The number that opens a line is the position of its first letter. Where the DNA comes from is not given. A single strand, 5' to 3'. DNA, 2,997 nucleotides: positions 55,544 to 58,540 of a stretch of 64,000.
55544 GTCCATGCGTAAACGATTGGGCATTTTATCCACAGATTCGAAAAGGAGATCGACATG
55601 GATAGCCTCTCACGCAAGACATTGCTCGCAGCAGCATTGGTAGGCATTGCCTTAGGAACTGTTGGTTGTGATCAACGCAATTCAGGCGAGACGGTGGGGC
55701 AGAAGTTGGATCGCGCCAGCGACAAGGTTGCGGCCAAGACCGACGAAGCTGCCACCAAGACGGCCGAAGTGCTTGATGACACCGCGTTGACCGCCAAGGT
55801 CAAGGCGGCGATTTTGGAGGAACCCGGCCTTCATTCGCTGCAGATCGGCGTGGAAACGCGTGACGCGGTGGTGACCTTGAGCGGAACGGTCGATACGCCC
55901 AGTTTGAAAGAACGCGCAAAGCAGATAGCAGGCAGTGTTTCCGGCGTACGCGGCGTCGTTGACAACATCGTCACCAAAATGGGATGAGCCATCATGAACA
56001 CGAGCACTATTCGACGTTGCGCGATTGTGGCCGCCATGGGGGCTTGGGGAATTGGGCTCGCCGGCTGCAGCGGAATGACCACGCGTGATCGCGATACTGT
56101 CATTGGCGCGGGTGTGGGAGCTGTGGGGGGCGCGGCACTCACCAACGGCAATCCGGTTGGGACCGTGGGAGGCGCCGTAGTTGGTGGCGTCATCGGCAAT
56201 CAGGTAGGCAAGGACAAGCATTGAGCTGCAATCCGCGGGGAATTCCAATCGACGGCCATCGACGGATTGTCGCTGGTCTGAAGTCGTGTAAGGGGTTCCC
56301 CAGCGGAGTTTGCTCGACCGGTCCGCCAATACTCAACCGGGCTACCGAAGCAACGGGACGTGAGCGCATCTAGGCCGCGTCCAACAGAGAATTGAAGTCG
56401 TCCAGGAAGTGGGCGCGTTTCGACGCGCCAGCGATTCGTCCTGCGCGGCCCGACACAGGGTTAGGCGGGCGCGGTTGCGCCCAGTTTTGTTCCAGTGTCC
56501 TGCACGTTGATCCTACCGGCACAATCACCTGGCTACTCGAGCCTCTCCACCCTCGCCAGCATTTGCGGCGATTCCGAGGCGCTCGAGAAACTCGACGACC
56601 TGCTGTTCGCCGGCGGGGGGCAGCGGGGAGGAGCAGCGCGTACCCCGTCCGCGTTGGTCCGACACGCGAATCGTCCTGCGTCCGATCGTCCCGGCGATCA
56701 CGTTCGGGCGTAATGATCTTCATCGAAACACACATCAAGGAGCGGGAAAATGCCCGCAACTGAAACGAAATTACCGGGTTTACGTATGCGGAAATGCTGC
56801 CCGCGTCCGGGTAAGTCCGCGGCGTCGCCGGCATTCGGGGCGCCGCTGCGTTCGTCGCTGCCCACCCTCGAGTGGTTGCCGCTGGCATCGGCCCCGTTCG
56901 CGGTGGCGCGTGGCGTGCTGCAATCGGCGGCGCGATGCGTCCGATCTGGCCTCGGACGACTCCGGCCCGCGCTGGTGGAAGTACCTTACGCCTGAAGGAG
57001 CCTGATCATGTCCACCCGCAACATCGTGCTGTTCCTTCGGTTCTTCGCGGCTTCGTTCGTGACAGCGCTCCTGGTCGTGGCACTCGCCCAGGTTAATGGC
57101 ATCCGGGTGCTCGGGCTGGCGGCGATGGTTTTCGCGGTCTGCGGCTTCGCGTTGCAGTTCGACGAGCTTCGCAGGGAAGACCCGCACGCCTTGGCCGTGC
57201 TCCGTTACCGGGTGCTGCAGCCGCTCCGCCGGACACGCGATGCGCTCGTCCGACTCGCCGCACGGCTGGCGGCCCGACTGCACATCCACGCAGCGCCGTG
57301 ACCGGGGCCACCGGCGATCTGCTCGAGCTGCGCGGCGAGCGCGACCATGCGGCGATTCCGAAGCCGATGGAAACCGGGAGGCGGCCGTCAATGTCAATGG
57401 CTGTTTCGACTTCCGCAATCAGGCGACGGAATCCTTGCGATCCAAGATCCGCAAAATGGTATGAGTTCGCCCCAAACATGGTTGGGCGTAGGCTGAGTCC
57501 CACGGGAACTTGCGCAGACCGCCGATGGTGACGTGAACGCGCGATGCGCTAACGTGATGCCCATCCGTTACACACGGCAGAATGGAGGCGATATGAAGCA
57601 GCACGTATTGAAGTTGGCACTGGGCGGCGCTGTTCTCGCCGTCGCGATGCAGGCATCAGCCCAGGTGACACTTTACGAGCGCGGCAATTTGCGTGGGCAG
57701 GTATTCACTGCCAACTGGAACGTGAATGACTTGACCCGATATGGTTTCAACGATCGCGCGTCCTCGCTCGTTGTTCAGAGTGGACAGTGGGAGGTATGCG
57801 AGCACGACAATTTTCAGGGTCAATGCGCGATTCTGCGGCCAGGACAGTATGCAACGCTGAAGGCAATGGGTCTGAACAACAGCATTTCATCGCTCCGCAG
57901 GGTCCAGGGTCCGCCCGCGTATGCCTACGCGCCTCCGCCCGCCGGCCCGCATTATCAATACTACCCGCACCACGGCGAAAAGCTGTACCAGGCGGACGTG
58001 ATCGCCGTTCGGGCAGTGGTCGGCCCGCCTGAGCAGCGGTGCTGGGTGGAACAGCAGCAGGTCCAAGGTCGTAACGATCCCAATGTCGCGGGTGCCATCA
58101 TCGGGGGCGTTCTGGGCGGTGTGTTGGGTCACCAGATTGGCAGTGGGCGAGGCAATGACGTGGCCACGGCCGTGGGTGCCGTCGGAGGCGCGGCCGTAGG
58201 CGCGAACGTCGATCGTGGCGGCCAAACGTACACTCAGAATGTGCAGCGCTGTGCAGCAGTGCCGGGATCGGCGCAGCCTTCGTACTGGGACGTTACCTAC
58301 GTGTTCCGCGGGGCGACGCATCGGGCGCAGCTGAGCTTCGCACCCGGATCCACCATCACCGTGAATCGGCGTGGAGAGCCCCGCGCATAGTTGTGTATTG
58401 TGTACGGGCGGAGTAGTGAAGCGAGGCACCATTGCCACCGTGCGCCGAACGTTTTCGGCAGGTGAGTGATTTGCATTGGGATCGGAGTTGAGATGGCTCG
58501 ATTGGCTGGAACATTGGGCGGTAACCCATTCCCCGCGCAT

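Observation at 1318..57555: Recurrent palindromic operator GTMRGA-N4-TCYKAC at a fixed distance from -10-like hexamers: a hidden regulon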

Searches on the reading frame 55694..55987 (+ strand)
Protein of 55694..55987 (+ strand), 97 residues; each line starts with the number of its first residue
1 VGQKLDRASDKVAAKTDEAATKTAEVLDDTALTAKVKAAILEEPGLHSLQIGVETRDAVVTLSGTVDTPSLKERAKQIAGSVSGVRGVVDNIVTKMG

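Call 10: search_protein_families(library=pfam, proteins=[window:55694-55987:+], max_evalue=0.01)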
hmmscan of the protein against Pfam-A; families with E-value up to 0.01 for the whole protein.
window:55694-55987:+ (97 aa): 2 families
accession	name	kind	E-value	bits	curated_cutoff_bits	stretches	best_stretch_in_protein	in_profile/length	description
PF04972.22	BON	-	3.1e-20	72.7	27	1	28-95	1-68/69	BON domain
PF00403.32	HMA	-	0.00089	20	24.8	1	33-69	13-49/62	Heavy-metal-associated domain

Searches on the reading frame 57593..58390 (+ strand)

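Call 10: search_protein_families(library=pfam, proteins=[window:57593-58390:+], max_evalue=0.01)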
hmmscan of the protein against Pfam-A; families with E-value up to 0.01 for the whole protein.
window:57593-58390:+ (265 aa): 3 families
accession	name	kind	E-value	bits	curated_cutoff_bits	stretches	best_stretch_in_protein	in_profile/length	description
PF00030.24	Crystall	-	1.2e-21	77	25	1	24-104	1-82/82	Beta/Gamma crystallin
PF05433.20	Rick_17kDa_Anti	-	4.7e-08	33.3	24.2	1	167-206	2-42/43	Glycine zipper 2TM domain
PF03995.18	Inhibitor_I36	-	0.00031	21.1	21.1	1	27-79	15-67/69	Peptidase inhibitor family I36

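Call 37: search_protein_families(library=ncbifam, proteins=[window:57593-58390:+], max_evalue=0.001)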
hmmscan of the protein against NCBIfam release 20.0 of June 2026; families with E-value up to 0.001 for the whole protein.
window:57593-58390:+ (265 aa): 2 families
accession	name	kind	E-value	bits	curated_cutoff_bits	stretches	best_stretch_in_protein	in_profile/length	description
NF008437.0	PRK11280.1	equivalog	8.4e-22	77.9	99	1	135-261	36-171/179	hypothetical protein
NF053611.1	YiaD_Gzip_OmpA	equivalog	1.4e-05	24.9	175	1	153-217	18-82/206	YiaD family glycine zipper/OmpA-like lipoprotein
